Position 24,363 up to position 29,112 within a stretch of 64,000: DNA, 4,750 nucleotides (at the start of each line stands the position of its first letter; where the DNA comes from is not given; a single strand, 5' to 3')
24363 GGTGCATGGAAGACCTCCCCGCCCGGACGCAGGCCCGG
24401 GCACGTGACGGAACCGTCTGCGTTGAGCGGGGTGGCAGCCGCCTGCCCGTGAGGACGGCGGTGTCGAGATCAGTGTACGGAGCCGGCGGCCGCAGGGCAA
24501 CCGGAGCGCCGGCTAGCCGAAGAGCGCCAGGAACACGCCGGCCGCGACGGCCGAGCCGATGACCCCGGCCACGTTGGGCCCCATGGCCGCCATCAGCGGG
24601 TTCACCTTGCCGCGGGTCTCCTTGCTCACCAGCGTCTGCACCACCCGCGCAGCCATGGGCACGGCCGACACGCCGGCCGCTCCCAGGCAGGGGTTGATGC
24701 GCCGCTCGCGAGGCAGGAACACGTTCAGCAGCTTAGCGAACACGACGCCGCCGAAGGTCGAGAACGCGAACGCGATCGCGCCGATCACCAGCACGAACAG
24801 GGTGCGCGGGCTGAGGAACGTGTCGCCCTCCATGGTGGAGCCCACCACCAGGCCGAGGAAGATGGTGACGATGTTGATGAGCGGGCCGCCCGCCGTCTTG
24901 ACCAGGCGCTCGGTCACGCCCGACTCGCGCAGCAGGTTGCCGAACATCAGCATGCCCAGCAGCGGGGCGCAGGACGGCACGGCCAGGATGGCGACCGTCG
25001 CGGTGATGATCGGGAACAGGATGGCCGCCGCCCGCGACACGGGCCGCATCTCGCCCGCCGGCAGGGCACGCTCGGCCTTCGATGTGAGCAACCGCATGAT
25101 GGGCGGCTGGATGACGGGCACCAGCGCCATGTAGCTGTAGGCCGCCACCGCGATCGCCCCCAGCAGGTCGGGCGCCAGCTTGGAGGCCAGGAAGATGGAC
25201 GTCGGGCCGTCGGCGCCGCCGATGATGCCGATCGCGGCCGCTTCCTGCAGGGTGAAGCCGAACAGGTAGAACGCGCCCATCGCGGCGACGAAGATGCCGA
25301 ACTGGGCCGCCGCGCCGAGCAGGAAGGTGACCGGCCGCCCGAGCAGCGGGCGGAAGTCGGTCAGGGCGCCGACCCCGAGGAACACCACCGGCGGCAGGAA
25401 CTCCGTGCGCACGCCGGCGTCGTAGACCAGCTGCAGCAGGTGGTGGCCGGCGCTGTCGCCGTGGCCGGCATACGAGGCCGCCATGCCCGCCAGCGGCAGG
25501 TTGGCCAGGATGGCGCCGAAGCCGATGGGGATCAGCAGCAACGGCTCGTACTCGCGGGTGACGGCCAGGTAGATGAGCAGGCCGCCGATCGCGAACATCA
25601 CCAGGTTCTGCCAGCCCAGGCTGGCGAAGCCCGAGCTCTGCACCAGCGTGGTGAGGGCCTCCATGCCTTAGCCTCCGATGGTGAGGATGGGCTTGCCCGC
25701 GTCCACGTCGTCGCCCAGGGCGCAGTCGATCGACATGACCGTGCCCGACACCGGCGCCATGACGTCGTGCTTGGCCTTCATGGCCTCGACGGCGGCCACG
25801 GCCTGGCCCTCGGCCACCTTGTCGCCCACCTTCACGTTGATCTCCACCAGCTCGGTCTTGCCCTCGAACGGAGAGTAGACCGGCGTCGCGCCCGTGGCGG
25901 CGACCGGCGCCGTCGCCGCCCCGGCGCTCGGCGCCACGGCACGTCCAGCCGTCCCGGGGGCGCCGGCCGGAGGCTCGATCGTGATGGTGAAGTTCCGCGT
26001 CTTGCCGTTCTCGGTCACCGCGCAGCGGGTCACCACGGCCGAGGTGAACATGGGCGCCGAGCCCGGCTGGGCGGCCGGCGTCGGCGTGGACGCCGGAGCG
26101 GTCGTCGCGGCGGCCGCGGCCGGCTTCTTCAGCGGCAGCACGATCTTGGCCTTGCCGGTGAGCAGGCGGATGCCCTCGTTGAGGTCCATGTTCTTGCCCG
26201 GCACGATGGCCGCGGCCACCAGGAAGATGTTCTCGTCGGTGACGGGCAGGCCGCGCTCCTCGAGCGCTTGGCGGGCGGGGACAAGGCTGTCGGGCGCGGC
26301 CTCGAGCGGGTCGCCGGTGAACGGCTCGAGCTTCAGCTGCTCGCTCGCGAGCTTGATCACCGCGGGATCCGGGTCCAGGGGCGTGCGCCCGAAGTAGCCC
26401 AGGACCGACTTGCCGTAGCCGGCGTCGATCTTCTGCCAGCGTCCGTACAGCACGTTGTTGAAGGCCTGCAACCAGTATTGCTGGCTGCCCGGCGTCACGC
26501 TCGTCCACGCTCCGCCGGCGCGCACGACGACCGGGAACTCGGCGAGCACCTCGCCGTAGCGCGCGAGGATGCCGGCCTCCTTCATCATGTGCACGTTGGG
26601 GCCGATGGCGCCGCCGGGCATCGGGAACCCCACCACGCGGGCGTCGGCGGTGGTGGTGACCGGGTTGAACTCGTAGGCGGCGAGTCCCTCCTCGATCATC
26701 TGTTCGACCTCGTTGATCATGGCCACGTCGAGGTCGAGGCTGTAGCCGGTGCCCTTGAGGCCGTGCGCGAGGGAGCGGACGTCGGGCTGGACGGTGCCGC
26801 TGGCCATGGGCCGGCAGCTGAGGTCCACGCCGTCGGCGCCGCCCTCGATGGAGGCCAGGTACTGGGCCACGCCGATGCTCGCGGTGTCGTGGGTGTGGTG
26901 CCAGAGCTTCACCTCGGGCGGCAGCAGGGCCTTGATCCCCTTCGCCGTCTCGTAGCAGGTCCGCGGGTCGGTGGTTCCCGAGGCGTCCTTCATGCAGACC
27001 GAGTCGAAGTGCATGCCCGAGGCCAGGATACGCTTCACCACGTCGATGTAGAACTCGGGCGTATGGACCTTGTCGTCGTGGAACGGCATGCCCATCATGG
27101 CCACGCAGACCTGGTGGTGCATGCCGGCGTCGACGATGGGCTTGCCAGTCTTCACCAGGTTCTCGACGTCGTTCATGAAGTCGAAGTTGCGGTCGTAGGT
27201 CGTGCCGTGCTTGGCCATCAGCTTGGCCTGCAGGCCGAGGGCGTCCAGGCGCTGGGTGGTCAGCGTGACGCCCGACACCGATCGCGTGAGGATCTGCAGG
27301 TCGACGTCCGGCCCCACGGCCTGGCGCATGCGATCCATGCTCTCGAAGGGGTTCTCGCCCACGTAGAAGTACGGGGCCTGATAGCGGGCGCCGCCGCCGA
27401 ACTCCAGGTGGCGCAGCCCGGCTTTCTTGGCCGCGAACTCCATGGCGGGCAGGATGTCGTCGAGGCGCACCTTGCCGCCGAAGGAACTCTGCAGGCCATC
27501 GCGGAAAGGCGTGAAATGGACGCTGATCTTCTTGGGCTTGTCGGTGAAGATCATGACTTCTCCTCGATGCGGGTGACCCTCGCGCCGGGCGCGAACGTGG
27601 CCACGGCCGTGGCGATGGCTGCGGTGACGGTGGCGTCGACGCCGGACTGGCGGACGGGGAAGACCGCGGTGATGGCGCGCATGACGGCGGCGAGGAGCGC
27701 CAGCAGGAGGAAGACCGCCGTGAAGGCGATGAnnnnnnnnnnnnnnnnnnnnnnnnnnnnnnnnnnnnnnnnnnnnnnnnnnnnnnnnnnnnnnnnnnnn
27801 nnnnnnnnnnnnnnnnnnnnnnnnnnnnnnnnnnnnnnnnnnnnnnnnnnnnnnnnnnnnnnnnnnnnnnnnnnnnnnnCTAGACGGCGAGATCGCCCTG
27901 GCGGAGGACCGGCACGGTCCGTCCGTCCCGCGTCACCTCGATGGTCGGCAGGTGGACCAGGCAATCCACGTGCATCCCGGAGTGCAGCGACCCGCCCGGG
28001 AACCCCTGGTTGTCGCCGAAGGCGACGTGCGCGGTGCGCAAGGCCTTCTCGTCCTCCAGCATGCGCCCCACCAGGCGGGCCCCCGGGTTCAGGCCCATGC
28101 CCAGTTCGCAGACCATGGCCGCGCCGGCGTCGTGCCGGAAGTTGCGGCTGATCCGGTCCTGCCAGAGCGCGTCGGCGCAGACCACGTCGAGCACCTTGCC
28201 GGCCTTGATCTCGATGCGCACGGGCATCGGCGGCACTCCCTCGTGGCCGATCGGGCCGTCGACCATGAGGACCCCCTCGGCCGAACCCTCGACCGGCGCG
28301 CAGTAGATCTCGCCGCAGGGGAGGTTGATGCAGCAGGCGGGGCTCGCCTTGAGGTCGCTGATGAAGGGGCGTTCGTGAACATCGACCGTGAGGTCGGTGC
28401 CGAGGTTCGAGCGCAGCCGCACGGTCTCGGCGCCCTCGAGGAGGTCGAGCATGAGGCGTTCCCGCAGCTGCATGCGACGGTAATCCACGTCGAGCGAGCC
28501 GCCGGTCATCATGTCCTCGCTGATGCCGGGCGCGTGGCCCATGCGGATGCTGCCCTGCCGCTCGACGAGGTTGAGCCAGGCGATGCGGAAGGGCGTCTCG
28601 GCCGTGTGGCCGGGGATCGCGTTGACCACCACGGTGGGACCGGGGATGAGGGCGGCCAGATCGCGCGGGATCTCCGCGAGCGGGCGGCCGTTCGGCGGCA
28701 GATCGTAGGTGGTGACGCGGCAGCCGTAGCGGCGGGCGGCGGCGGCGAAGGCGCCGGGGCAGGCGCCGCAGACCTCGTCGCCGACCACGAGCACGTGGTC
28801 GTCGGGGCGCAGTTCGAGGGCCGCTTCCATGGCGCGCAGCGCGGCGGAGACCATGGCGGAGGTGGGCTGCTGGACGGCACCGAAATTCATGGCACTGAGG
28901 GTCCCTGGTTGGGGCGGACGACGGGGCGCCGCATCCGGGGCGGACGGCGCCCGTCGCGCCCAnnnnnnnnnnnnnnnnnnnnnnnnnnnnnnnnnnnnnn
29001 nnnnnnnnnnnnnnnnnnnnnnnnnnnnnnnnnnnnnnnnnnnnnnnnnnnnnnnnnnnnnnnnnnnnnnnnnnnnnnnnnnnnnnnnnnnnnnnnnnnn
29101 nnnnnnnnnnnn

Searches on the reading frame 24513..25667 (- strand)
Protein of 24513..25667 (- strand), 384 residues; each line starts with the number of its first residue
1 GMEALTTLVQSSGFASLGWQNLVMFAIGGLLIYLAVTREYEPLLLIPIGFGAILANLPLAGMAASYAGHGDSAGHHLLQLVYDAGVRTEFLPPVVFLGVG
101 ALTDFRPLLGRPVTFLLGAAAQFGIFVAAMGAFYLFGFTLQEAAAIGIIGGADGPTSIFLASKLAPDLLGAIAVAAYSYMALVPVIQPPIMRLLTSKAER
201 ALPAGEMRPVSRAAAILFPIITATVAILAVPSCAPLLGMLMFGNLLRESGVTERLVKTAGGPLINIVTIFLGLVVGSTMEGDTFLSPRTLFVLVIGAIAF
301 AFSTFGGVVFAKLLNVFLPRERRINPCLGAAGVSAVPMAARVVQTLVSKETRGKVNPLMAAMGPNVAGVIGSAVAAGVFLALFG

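Call 89: search_protein_families(library=pfam, proteins=[window:24513-25667:-], max_evalue=0.001)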
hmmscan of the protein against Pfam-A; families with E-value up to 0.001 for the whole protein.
window:24513-25667:- (384 aa): 1 family
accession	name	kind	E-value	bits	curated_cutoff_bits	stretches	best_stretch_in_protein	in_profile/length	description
PF03977.18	OAD_beta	-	4.1e-143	477.1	31.6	1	20-383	1-349/349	Na+-transporting oxaloacetate decarboxylase beta subunit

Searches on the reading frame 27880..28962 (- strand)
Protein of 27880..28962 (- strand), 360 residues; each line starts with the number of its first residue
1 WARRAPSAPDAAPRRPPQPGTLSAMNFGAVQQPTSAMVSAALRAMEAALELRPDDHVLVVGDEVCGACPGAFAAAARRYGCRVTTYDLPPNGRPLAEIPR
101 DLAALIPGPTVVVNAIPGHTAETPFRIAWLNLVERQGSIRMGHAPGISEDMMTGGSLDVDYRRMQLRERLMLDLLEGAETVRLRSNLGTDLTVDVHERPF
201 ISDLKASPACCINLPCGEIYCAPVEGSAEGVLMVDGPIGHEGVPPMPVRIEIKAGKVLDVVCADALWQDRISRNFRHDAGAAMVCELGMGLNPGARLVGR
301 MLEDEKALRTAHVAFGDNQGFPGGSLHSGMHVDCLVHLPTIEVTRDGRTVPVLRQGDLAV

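Call 5: search_protein_families(library=pfam, proteins=[window:27880-28962:-], max_evalue=0.01)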
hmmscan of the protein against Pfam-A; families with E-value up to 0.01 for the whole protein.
window:27880-28962:- (360 aa): 1 family
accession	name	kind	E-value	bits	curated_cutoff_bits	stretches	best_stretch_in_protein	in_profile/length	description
PF02073.20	Peptidase_M29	-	2.4e-15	56.7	27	1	178-357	204-405/406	Thermophilic metalloprotease (M29)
